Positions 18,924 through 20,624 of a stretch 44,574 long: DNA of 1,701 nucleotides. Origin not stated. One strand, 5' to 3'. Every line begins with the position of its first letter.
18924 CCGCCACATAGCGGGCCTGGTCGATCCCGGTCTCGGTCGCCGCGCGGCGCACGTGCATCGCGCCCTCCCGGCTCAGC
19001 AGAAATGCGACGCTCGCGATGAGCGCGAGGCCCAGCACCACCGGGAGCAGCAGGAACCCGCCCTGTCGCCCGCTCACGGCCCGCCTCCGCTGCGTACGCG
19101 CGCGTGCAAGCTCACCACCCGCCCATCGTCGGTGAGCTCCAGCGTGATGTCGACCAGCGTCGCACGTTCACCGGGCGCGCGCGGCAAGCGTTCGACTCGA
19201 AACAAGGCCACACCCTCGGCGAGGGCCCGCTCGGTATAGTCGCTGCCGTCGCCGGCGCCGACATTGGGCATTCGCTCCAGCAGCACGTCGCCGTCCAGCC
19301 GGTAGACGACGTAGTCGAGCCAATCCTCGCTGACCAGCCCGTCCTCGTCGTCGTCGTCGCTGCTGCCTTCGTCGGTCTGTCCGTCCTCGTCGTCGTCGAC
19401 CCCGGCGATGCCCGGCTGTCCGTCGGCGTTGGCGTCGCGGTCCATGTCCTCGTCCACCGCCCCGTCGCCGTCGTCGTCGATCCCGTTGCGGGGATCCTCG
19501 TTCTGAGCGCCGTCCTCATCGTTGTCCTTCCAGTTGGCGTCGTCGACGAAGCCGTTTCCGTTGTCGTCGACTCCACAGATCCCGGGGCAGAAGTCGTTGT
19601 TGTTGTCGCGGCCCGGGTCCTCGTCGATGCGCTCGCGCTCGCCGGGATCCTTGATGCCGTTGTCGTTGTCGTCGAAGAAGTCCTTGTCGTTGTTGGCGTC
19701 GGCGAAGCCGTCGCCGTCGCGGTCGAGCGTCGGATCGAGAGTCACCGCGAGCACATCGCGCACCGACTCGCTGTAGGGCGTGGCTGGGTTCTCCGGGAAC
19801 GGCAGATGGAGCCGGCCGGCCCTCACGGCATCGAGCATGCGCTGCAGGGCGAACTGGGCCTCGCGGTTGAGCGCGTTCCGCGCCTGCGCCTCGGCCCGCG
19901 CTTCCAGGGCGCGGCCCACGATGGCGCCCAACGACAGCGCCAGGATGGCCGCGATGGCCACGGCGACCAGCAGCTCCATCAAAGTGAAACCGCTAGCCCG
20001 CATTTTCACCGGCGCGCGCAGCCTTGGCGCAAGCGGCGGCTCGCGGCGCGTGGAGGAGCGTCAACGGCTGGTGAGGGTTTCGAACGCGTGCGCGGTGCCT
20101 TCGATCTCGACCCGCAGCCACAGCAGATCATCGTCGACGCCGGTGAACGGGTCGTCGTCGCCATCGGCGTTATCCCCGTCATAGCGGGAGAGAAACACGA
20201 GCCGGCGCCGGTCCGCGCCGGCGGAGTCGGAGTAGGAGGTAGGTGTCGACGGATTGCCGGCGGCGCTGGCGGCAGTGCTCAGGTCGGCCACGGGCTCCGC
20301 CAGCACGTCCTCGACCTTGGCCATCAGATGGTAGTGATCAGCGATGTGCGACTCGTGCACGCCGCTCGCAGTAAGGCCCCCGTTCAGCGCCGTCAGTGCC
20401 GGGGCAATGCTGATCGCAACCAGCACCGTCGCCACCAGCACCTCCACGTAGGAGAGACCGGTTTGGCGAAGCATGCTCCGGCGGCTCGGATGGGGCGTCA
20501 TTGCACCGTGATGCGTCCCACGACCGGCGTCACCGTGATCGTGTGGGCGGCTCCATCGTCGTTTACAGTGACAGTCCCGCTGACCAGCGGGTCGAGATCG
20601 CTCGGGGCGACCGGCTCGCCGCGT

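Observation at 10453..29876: Self-contained type IV filament locus (MSHA/T2SS hybrid) without a secretin, carrying its own c-di-GMP, cAMP and phosphorelay genes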

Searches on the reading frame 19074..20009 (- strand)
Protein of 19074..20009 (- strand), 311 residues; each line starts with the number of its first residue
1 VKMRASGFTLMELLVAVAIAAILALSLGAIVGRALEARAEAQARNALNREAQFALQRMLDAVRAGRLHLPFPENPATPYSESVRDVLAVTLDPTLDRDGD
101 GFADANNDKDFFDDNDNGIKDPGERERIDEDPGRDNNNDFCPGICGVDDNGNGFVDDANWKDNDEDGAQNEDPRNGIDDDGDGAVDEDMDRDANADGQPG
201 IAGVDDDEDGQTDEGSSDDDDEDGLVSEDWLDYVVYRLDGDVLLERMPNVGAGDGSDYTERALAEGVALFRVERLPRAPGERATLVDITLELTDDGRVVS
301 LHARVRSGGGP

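Call 5: search_protein_families(library=pfam, max_evalue=0.01, proteins=[window:19074-20009:-])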
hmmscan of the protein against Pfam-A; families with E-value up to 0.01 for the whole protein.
window:19074-20009:- (311 aa): 1 family
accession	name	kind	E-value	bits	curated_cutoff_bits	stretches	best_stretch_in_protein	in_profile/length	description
PF07963.17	N_methyl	-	7.3e-07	29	21.2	1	3-27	2-26/27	Prokaryotic N-terminal methylation motif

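Call 21: find_related_loci(query=A2, collection=genome_contigs, flank=10000)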
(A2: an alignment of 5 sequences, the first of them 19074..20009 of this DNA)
Query A2 (311 aa) in genome_contigs; peptide patterns used: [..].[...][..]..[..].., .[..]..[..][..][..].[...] (x = any residue, [..] = any of these).
600 stretches matched a pattern (row limit reached: there are more); 21 encode a relative of the query (tblastn E <= 1e-3); 21 distinct loci.
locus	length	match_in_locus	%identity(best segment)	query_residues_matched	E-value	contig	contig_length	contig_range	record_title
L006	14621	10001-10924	49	3-309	7e-82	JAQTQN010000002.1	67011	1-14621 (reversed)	MAG: Methylobacter sp. isolate STB_140 NODE_853_length_67011_cov_7.777017_Sandtown_B, whole genome shotgun sequence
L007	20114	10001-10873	56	6-309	4e-76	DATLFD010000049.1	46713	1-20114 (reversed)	MAG TPA_asm: Gammaproteobacteria bacterium isolate SMAG_U14393 k141_3472490, whole genome shotgun sequence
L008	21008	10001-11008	51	3-310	4e-72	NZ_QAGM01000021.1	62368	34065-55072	Oceanimonas marisflavi strain 102-Na3 scaffold_21, whole genome shotgun sequence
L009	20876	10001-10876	52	7-309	3e-66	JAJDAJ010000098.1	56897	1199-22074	MAG: Deltaproteobacteria bacterium isolate OFTM108 OFTM108_97, whole genome shotgun sequence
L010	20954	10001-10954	44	7-310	9e-60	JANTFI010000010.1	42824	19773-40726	MAG: Gammaproteobacteria bacterium isolate bin100104 c_000000000446, whole genome shotgun sequence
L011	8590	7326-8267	50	4-310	2e-68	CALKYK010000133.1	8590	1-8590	MAG TPA_asm: uncultured Gammaproteobacteria bacterium isolate SRR7515932_bin.44_CONCOCT_v1.1_MAG genome assembly, contig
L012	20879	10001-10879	51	7-310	7e-41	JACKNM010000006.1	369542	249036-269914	MAG: Ectothiorhodospiraceae bacterium isolate HK-STAS-PROT-144 HK-STAS-PROT-144_6, whole genome shotgun sequence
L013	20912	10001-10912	35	6-309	3e-39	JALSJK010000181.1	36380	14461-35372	MAG: Methylomonas sp. isolate 354-166_metabat2_scaf2bin.094 354-166_scaffold_980_c1, whole genome shotgun sequence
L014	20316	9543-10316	48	31-294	3e-54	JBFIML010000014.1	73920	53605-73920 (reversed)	MAG: Myxococcota bacterium isolate Mix_sand12.2021.10.G.3 k141_965216_length_73920_cov_39.9340, whole genome shotgun seq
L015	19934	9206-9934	35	6-297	3e-28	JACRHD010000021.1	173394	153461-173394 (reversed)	MAG: Nitrospirae bacterium isolate NC_groundwater_1768_Pr3_B-0.1um_50_19 SR-2_scaffold_141_1039728, whole genome shotgun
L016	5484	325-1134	38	2-305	2e-25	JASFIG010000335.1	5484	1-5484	MAG: Desulfobacterales bacterium isolate D0608S12metaG_Bin_143 D0608S12metaG_FD_scaffold_2619_c1, whole genome shotgun s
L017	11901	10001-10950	43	7-310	5e-26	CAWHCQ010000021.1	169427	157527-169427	MAG: uncultured Gammaproteobacteria bacterium isolate MFD03551.bin.2.59 genome assembly, contig: contig_3338, whole geno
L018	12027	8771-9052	52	117-226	7e-12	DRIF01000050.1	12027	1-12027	MAG TPA_asm: Thermoplasmatales archaeon isolate HyVt-387 HyVt-387_k295_152195, whole genome shotgun sequence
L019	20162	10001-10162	59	125-233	4e-8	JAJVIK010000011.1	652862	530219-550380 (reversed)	MAG: bacterium isolate Bin_79R c_000000000025, whole genome shotgun sequence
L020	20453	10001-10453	27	6-157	7e-6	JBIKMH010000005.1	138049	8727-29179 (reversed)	MAG: Planctomycetota bacterium isolate ME2014-08-31_3300042860_group5_bin7 Rohwer_bin1775_scaffold_40_c1, whole genome s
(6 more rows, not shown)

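Call 28: search_protein_families(library=ncbifam, max_evalue=0.001, proteins=[window:19074-20009:-])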
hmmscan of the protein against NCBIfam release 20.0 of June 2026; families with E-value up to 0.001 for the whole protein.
window:19074-20009:- (311 aa): 5 families
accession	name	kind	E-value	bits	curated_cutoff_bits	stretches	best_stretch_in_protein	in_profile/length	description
TIGR02599.1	TIGR02599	subfamily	1.9e-06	27.4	256.5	1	7-64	1-58/361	Verru_Chthon cassette protein C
TIGR02532.1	IV_pilin_GFxxxE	domain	7.1e-06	25.7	16.3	1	6-25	2-21/24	prepilin-type N-terminal cleavage/methylation domain-containing protein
TIGR02523.1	type_IV_pilV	equivalog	0.00012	22.6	52.2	1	5-64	1-56/139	type IV pilus modification protein PilV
TIGR01711.1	gspJ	equivalog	0.00016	21.5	64.85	1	7-58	2-53/192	type II secretion system minor pseudopilin GspJ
TIGR01707.1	gspI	equivalog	0.00079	19.9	44.35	0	7-38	1-32/101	type II secretion system minor pseudopilin GspI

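Call 31: search_protein_families(library=ncbifam, max_evalue=0.001, proteins=[L012:16107-17567:+, L008:16560-17864:+])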
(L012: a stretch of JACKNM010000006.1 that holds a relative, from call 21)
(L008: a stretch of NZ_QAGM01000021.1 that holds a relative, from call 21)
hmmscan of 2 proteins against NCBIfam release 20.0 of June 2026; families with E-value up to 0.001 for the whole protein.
L012:16107-17567:+ (487 aa): 9 families
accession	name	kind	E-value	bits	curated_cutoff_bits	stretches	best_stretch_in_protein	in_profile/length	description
TIGR02515.1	IV_pilus_PilQ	subfamily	1.7e-50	172.3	284.35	2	247-411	259-427/428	type IV pilus secretin PilQ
TIGR02517.1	type_II_gspD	equivalog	3.3e-47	161.3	351.35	2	179-413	322-592/600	type II secretion system secretin GspD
TIGR02519.1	pilus_MshL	equivalog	5.5e-42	143.8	250.2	1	169-411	10-290/290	pilus (MSHA type) biogenesis protein MshL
NF010083.0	PRK13568.1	equivalog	3.8e-36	124.8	554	1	40-413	19-419/419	DNA uptake porin HofQ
TIGR02516.1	type_III_yscC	equivalog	3e-33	115.1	238.45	1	166-412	207-462/463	type III secretion system outer membrane ring subunit SctC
NF007851.2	PRK10560.1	exception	1.2e-28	100.1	598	1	43-413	18-411/412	DNA uptake porin HofQ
NF011873.0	PRK15346.1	equivalog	2.5e-21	76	524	1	167-398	245-481/499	EscC/YscC/HrcC family type III secretion system outer membrane ring protein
NF042912.1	Amuc_1098_fam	equivalog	1.2e-12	46.7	750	1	341-413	726-798/805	Amuc_1098 family type IV pilus outer membrane protein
TIGR02520.1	pilus_B_mal_scr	equivalog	1.1e-10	40.7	287.65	1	124-408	202-511/513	PilN family type IVB pilus formation outer membrane protein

L008:16560-17864:+ (435 aa): 9 families
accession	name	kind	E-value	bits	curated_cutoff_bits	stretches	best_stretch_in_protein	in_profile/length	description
TIGR02515.1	IV_pilus_PilQ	subfamily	7.7e-54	183.3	284.35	2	253-416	261-427/428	type IV pilus secretin PilQ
TIGR02517.1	type_II_gspD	equivalog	5.5e-50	170.5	351.35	3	237-418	401-592/600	type II secretion system secretin GspD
TIGR02516.1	type_III_yscC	equivalog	7e-38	130.3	238.45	1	160-417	196-462/463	type III secretion system outer membrane ring subunit SctC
TIGR02519.1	pilus_MshL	equivalog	1.6e-37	129.1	250.2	1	170-415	6-289/290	pilus (MSHA type) biogenesis protein MshL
NF010083.0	PRK13568.1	equivalog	1e-36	126.7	554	2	253-417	252-418/419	DNA uptake porin HofQ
NF007851.2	PRK10560.1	exception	2.8e-35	121.9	598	1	35-417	5-410/412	DNA uptake porin HofQ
NF011873.0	PRK15346.1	equivalog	1.2e-26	93.4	524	1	164-410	237-488/499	EscC/YscC/HrcC family type III secretion system outer membrane ring protein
NF042912.1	Amuc_1098_fam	equivalog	7.8e-16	57.3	750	1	332-414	712-794/805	Amuc_1098 family type IV pilus outer membrane protein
TIGR02520.1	pilus_B_mal_scr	equivalog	4.4e-15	55.2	287.65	1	150-413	223-511/513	PilN family type IVB pilus formation outer membrane protein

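Call 40: search_protein_families(library=pfam, max_evalue=0.001, proteins=[L008:18023-18685:+, L008:19000-19713:+, L008:19809-20225:+, L013:17301-18470:-, L013:18976-19914:+, L007:17587-18807:+, L012:17699-18868:+, L012:18968-20551:+, L009:18173-19516:+, L015:16376-17929:+])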
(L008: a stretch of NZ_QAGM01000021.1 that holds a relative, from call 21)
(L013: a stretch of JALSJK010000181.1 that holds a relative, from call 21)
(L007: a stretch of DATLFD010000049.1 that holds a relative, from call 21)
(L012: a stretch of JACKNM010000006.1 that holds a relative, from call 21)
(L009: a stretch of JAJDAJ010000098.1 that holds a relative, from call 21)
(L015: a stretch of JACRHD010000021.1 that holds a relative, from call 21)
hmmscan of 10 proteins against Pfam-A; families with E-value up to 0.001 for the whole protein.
L008:18023-18685:+ (220 aa): 1 family
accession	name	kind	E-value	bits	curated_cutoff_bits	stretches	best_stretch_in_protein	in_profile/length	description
PF03747.19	ADP_ribosyl_GH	-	1.1e-11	45.4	26.2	1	10-157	1-104/287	ADP-ribosylglycohydrolase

L008:19000-19713:+ (237 aa): 2 families
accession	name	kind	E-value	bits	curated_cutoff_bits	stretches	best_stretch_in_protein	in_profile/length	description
PF00849.27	PseudoU_synth_2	-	1.2e-17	64.9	26.8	1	71-201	2-152/152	RNA pseudouridylate synthase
PF01479.30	S4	-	8.7e-08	32.2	22.8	1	11-55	1-46/48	S4 domain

L008:19809-20225:+ (138 aa): 5 families
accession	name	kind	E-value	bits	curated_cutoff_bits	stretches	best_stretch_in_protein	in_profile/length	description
PF13673.13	Acetyltransf_10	-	5.7e-18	65.6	23.6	1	25-136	17-126/128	Acetyltransferase (GNAT) domain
PF00583.31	Acetyltransf_1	-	2.6e-13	50.7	20.7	1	29-117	17-116/116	Acetyltransferase (GNAT) family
PF13508.13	Acetyltransf_7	-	2.4e-10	41.1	27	1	51-118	11-83/84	Acetyltransferase (GNAT) domain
PF08445.16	FR47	-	3.3e-08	33.8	22.1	1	61-120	19-80/86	FR47-like protein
PF13527.13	Acetyltransf_9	-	7.3e-05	23.2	25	1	52-119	61-126/127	Acetyltransferase (GNAT) domain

L013:17301-18470:- (389 aa): 1 family
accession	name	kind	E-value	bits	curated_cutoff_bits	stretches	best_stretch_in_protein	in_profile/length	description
PF00155.27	Aminotran_1_2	-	3.4e-62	211.1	19.7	1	33-381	2-361/361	Aminotransferase class I and II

L013:18976-19914:+ (312 aa): 1 family
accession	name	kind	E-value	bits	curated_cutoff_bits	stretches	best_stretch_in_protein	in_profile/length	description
PF00749.27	tRNA-synt_1c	-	7.9e-47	160.1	23.4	1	23-260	5-254/314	tRNA synthetases class I (E and Q), catalytic domain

L007:17587-18807:+ (406 aa): 3 families
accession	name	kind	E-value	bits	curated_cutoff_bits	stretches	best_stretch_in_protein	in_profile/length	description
PF00579.31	tRNA-synt_1b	-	1.7e-79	267.6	21.1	1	38-324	3-292/292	tRNA synthetases class I (W and Y)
PF22421.1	SYY_C-terminal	-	4.1e-05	23.8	27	1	329-400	6-80/83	Tyrosine--tRNA ligase SYY-like C-terminal domain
PF01479.30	S4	-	0.00011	22.3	22.8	1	350-388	7-45/48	S4 domain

L012:17699-18868:+ (389 aa): 1 family
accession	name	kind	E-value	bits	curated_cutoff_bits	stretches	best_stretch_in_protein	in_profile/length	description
PF11104.14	PilM_2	-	0.00023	20.7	27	0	39-238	1-207/340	Type IV pilus assembly protein PilM;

L012:18968-20551:+ (527 aa): 0 families

L009:18173-19516:+ (447 aa): 0 families

L015:16376-17929:+ (517 aa): 2 families
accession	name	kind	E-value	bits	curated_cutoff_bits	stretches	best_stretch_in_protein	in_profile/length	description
PF02397.22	Bac_transf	-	4e-65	219.1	27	1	319-512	1-179/179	Bacterial sugar transferase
PF13727.12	CoA_binding_3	-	2.9e-17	63.7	25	1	128-281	23-175/175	CoA-binding domain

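Call 51: search_protein_families(library=pfam, max_evalue=5, proteins=[window:19074-20009:-])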
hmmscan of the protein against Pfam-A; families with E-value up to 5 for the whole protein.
window:19074-20009:- (311 aa): 2 families
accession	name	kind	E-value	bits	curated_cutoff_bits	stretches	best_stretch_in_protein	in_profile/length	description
PF07963.17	N_methyl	-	7.3e-07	29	21.2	1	3-27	2-26/27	Prokaryotic N-terminal methylation motif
PF03739.19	LptF_LptG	-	0.21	11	27.9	1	3-51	84-132/353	Lipopolysaccharide export system permease LptF/LptG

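Call 64: search_protein_representatives(protein=window:19074-20009:-)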
Query: 311 residues. Proteins with E-value up to 0.001 (for the whole library): 325; up to 1e-10: 196; up to 1e-30: 82. The best 150 are listed.
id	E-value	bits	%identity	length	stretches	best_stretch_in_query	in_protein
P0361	2.1e-86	306.8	56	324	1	5-310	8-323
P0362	3.2e-76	273.3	50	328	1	3-305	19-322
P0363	7.1e-71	255.8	53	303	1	1-309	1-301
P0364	5.3e-67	243.0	58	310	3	156-311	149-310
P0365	3.9e-65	236.9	46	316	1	4-303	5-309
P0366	5.9e-65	236.3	53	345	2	79-308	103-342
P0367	1.8e-64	234.8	50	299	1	2-306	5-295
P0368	2.5e-64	234.3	51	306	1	5-311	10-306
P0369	4.5e-64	233.4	59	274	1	75-310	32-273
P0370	5.0e-63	230.0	50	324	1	6-310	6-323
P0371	9.2e-63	229.1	52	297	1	4-309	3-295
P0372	3.0e-62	227.4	50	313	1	3-309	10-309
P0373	1.0e-60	222.4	55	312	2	9-188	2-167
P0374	1.4e-59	218.7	50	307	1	3-309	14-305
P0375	4.7e-57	210.4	50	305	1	4-309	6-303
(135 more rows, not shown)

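Call 81: predict_structure(alignment_id=A4)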
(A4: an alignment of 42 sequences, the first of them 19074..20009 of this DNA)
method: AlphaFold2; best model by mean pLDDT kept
length: 311 residues; sequences in the alignment: 42
mean_pLDDT: 93.1   pTM: 0.87
mean pLDDT of the five models: 93.1, 91.0, 90.0, 89.7, 88.8
residues with pLDDT >= 90: 269; 70-90: 32; 50-70: 8; < 50: 2
segments of 3 or more residues with pLDDT < 50: none
pLDDT, mean of each block of 10 residues (from residue 1): 63 89 93 95 97 98 96 93 97 96 95 94 93 94 96 95 91 91 89 94 94 95 92 98 98 96 98 92 93 97 90 44
secondary structure, 60 per line:
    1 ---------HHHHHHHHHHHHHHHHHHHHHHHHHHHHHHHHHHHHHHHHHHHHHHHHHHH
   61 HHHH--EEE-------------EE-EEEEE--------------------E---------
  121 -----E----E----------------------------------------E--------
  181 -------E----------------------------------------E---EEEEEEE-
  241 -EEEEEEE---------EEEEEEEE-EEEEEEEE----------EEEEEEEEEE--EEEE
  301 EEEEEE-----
elements in order: H10-64 E67-69 E86-90 E233-239 E242-248 E258-265 E267-274 E285-294 E297-306

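Call 83: fold_search(model_id=the predicted structure, library=pdb)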
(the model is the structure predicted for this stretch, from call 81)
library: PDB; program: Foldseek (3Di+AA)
matches with E <= 10: 580; with E <= 0.001: 0
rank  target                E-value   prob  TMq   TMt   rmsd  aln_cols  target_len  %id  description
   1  3cfi_B                2.9e-02  0.91  0.18  0.32   7.9        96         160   17  Nanobody-aided structure determination of the EPSI:EPSJ pseudopilin heterdimer from Vibrio Vulnificus (released 2009-01-13)
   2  9a1f_S                3.7e-02  0.96  0.18  0.28   4.9        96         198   20  Integrative structure of the XcpGHIJK pseudo pilus filament model of a type II secretion system (released 2021-06-18)
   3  6utu_B                5.0e-02  0.90  0.18  0.32   5.0        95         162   19  Crystal structure of minor pseudopilin ternary complex of XcpVWX from the Type 2 secretion system of Pseudomonas aerug (released 2020-09-02)
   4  6yfi_B                6.3e-02  0.33  0.11  0.20  11.8        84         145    7  Bacteriophage EMS014 coat protein (released 2020-09-02)
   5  1una_A                1.2e-01  0.08  0.09  0.17  10.9        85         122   16  UNASSEMBLED VIRUS COAT PROTEIN DIMER, BACTERIOPHAGE RNA-BINDING DIMER (released 1996-11-08)
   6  6yfe_AB               1.8e-01  0.10  0.10  0.21  11.6        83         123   16  Virus-like particle of Beihai levi-like virus 19 (released 2020-09-02)
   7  4jnj_C                1.9e-01  0.08  0.09  0.18  13.6        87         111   13  Structure based engineering of streptavidin monomer with a reduced biotin dissociation rate (released 2013-05-29)
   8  6zyt_DDD              2.1e-01  0.08  0.10  0.22  13.5        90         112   11  Monomeric streptavidin with a conjugated biotinylated pyrrolidine (released 2021-08-18)
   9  4jnj_A                2.2e-01  0.07  0.09  0.17  13.6        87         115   13  Structure based engineering of streptavidin monomer with a reduced biotin dissociation rate (released 2013-05-29)
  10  6zyt_EEE              2.8e-01  0.07  0.09  0.20  13.9        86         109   12  Monomeric streptavidin with a conjugated biotinylated pyrrolidine (released 2021-08-18)
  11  8w5f_C                2.8e-01  0.06  0.09  0.17  12.9        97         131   12  Cryo-EM structure of Qb-Ab6 (released 2025-02-26)
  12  6yfc_AB               3.2e-01  0.13  0.10  0.23  11.8        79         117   11  Virus-like particle of bacteriophage AVE019 (released 2020-09-02)
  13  9hau_AA               3.4e-01  0.05  0.08  0.14  11.4        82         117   16  pT=3 virus-like particle of ssRNA phage Hubei14 coat protein (released 2024-11-13)
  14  6zyt_AAA              3.6e-01  0.06  0.09  0.20  13.9        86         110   12  Monomeric streptavidin with a conjugated biotinylated pyrrolidine (released 2021-08-18)
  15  7b26_C                3.8e-01  0.13  0.13  0.22  11.2        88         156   10  CirpA1 in complex with pseudo-monomeric Properdin lacking TSR2-3 (released 2021-12-08)
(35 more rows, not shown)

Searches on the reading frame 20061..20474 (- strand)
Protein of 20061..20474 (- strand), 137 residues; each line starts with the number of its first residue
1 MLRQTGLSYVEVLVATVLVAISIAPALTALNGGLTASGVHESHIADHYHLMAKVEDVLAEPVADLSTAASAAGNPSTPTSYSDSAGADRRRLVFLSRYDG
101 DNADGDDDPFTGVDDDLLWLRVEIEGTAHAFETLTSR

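Call 28: search_protein_families(library=ncbifam, max_evalue=0.001, proteins=[window:20061-20402:-])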
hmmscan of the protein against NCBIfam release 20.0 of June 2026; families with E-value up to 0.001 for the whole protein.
window:20061-20402:- (113 aa): 0 families

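Call 31: search_protein_families(library=ncbifam, max_evalue=0.001, proteins=[window:20061-20474:-])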
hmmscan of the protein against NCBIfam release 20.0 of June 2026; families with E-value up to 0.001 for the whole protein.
window:20061-20474:- (137 aa): 0 families

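Call 51: search_protein_families(library=pfam, max_evalue=5, proteins=[window:20061-20474:-])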
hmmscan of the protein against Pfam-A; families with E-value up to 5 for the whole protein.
window:20061-20474:- (137 aa): 2 families
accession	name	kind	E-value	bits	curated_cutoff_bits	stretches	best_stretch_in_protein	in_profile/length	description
PF07963.17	N_methyl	-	0.088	12.9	21.2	1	3-26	3-26/27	Prokaryotic N-terminal methylation motif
PF23922.1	DUF7261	-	0.23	12.1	27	1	12-74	8-68/169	Family of unknown function (DUF7261)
